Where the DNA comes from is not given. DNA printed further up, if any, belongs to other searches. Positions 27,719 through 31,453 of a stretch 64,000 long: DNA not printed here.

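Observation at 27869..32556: Compact type III PKS cluster with a dedicated single-chain BC-BCCP-CT carboxylase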

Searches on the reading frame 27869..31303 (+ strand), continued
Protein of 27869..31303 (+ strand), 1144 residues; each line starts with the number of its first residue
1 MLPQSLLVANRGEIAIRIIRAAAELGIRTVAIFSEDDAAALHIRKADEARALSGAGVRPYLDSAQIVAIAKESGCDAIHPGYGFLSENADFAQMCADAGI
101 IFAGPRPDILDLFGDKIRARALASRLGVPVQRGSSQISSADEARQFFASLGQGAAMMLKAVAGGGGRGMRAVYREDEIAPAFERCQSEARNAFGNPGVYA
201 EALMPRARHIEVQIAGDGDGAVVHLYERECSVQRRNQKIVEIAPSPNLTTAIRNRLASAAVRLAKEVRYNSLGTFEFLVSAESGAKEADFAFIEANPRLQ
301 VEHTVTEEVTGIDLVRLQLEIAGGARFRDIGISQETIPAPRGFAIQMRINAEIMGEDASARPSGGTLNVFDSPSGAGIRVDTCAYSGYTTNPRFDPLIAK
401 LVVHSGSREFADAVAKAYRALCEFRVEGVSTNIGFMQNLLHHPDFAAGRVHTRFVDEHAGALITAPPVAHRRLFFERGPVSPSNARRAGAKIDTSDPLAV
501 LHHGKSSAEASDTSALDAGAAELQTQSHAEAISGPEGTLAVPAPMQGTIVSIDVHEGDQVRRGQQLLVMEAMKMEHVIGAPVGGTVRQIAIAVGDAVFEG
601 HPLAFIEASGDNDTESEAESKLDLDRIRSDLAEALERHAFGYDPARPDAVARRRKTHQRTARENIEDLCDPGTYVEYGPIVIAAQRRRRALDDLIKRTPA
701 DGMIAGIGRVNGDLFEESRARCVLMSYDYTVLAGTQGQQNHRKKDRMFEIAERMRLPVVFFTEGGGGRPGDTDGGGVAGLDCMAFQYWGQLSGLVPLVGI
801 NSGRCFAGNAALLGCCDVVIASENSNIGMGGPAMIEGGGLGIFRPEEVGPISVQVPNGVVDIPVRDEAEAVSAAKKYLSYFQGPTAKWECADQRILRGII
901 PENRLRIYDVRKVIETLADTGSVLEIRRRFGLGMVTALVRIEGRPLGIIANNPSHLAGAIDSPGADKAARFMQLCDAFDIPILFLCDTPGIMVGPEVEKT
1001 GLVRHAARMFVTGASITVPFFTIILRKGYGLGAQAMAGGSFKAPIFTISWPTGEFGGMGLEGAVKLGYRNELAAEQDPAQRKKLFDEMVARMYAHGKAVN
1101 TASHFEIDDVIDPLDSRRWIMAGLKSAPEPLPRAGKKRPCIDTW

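Call 16: search_protein_families(library=pfam, proteins=[L002:13874-15574:-, L002:15578-16678:-, L002:16907-17959:+, L002:18262-19089:-, L002:17716-19098:+, L002:19132-19746:+, L002:19795-20685:+, L002:20411-21436:+, L002:21453-23408:-, L002:4563-6038:+])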
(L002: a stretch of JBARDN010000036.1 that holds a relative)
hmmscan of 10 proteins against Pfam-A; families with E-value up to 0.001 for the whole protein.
L002:13874-15574:- (566 aa): 3 families
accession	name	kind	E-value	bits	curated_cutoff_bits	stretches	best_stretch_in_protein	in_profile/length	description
PF12698.13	ABC2_membrane_3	-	1.5e-27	97.1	31.6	2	365-558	156-346/347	ABC-2 family transporter protein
PF01061.29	ABC2_membrane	-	2.7e-20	73.2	26.9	1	373-528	51-208/211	ABC-2 type transporter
PF12679.13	ABC2_membrane_2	-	0.0002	21.1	27.2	1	344-565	72-278/283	ABC-2 family transporter protein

L002:15578-16678:- (366 aa): 5 families
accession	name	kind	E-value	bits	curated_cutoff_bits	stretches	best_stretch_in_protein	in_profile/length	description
PF00005.33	ABC_tran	-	1e-35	123.7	25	1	69-212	1-136/137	ABC transporter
PF13304.12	AAA_21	-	2.1e-13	51.5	27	1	185-242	238-298/304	AAA domain, putative AbiEii toxin, Type IV TA system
PF13732.12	DrrA1-3_C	-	1.3e-05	26.2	27.4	1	279-353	13-80/81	ATP-binding protein DrrA1-3-like, C-terminal domain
PF13604.12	AAA_30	-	0.00015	22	27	1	78-130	17-68/191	AAA domain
PF13191.12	AAA_16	-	0.00095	20.1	32.6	0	77-210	20-140/167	AAA ATPase domain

L002:16907-17959:+ (350 aa): 4 families
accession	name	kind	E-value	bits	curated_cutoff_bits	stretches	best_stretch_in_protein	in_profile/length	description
PF02797.21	Chal_sti_synt_C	-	3.9e-20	72.8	27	1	210-349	2-148/151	Chalcone and stilbene synthases, C-terminal domain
PF00195.25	Chal_sti_synt_N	-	4.8e-13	49.5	27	1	39-197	54-221/225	Chalcone and stilbene synthases, N-terminal domain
PF08392.18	FAE1_CUT1_RppA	-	9.5e-12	45.3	27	1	74-201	81-207/290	FAE1/Type III polyketide synthase-like protein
PF08541.16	ACP_syn_III_C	-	2.5e-09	37.6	26.6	1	258-350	1-90/90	3-Oxoacyl-[acyl-carrier-protein (ACP)] synthase III C terminal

L002:18262-19089:- (275 aa): 0 families

L002:17716-19098:+ (460 aa): 10 families
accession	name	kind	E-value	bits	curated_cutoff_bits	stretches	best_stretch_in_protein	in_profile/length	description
PF01494.25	FAD_binding_3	-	1.2e-15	58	22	1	88-372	2-319/349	FAD binding domain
PF07992.20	Pyr_redox_2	-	1.1e-08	35.3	26.1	1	89-120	2-34/291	Pyridine nucleotide-disulphide oxidoreductase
PF01266.30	DAO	-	5.5e-08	33.2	27.9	1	89-119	1-31/353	FAD dependent oxidoreductase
PF05834.18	Lycopene_cycl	-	2.1e-06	27.5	23.4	1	89-233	1-144/380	Lycopene cyclase protein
PF03486.20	HI0933_like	-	1.1e-05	25.5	50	1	89-125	2-38/244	HI0933-like protein Rossmann domain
PF04820.20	Trp_halogenase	-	1.2e-05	24.8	21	0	89-193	1-114/458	Tryptophan halogenase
PF00890.30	FAD_binding_2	-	7.1e-05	22.6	20.4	1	89-119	1-31/414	FAD binding domain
PF12831.13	FAD_oxidored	-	8e-05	22.5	27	1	89-116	1-28/416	FAD dependent oxidoreductase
PF00070.33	Pyr_redox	-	0.00022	22.1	22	0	90-123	2-35/82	Pyridine nucleotide-disulphide oxidoreductase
PF01134.28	GIDA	-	0.00049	19.7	22.1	1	89-116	1-28/391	Glucose inhibited division protein A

L002:19132-19746:+ (204 aa): 1 family
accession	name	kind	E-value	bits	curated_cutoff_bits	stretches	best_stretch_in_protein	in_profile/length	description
PF04264.18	YceI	-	2.7e-22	80.2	23.7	1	35-191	2-148/150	YceI-like domain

L002:19795-20685:+ (296 aa): 4 families
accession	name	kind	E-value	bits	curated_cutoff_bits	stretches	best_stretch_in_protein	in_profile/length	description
PF00561.26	Abhydrolase_1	-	7e-29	101.6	25.8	1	33-148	2-122/245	alpha/beta hydrolase fold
PF12697.13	Abhydrolase_6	-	2.3e-19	71.3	26.3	1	34-287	1-216/217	Alpha/beta hydrolase family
PF06441.18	EHN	-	1.3e-05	25.7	22.8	1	3-47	59-107/107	Epoxide hydrolase N terminus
PF12146.15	Hydrolase_4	-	0.0004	20.2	27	1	35-128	8-106/239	Serine aminopeptidase, S33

L002:20411-21436:+ (341 aa): 1 family
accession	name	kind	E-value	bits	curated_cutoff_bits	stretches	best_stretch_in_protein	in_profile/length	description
PF07885.22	Ion_trans_2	-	2.9e-10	40.3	22.5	1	279-326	27-74/79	Ion channel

L002:21453-23408:- (651 aa): 5 families
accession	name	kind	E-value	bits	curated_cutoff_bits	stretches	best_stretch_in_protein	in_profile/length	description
PF17941.7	PP_kinase_C_1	-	1.7e-68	229.9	25.7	1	276-440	2-164/167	Polyphosphate kinase C-terminal domain 1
PF13090.12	PP_kinase_C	-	2.8e-59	199.9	25.8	1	453-617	4-168/172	Polyphosphate kinase C-terminal domain 2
PF02503.22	PP_kinase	-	9e-56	188.9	31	1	70-249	1-183/183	Polyphosphate kinase middle domain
PF13091.12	PLDc_2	-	2.8e-11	43.8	27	2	314-435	11-129/132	PLD-like domain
PF13089.11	PP_kinase_N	-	0.00019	22.2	23.8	1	1-61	45-106/107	Polyphosphate kinase N-terminal domain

L002:4563-6038:+ (491 aa): 0 families

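Call 27: search_solved_structures(query=window:27869-31303:+, max_evalue=1e-200, show_alignments=1)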
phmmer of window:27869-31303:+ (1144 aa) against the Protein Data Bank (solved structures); distinct sequences matched with E-value up to 1e-200: 1.
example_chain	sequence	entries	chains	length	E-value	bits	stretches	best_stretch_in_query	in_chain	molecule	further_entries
4rcn_A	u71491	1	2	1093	0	1147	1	533-1121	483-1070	long-chain acyl-CoA carboxylase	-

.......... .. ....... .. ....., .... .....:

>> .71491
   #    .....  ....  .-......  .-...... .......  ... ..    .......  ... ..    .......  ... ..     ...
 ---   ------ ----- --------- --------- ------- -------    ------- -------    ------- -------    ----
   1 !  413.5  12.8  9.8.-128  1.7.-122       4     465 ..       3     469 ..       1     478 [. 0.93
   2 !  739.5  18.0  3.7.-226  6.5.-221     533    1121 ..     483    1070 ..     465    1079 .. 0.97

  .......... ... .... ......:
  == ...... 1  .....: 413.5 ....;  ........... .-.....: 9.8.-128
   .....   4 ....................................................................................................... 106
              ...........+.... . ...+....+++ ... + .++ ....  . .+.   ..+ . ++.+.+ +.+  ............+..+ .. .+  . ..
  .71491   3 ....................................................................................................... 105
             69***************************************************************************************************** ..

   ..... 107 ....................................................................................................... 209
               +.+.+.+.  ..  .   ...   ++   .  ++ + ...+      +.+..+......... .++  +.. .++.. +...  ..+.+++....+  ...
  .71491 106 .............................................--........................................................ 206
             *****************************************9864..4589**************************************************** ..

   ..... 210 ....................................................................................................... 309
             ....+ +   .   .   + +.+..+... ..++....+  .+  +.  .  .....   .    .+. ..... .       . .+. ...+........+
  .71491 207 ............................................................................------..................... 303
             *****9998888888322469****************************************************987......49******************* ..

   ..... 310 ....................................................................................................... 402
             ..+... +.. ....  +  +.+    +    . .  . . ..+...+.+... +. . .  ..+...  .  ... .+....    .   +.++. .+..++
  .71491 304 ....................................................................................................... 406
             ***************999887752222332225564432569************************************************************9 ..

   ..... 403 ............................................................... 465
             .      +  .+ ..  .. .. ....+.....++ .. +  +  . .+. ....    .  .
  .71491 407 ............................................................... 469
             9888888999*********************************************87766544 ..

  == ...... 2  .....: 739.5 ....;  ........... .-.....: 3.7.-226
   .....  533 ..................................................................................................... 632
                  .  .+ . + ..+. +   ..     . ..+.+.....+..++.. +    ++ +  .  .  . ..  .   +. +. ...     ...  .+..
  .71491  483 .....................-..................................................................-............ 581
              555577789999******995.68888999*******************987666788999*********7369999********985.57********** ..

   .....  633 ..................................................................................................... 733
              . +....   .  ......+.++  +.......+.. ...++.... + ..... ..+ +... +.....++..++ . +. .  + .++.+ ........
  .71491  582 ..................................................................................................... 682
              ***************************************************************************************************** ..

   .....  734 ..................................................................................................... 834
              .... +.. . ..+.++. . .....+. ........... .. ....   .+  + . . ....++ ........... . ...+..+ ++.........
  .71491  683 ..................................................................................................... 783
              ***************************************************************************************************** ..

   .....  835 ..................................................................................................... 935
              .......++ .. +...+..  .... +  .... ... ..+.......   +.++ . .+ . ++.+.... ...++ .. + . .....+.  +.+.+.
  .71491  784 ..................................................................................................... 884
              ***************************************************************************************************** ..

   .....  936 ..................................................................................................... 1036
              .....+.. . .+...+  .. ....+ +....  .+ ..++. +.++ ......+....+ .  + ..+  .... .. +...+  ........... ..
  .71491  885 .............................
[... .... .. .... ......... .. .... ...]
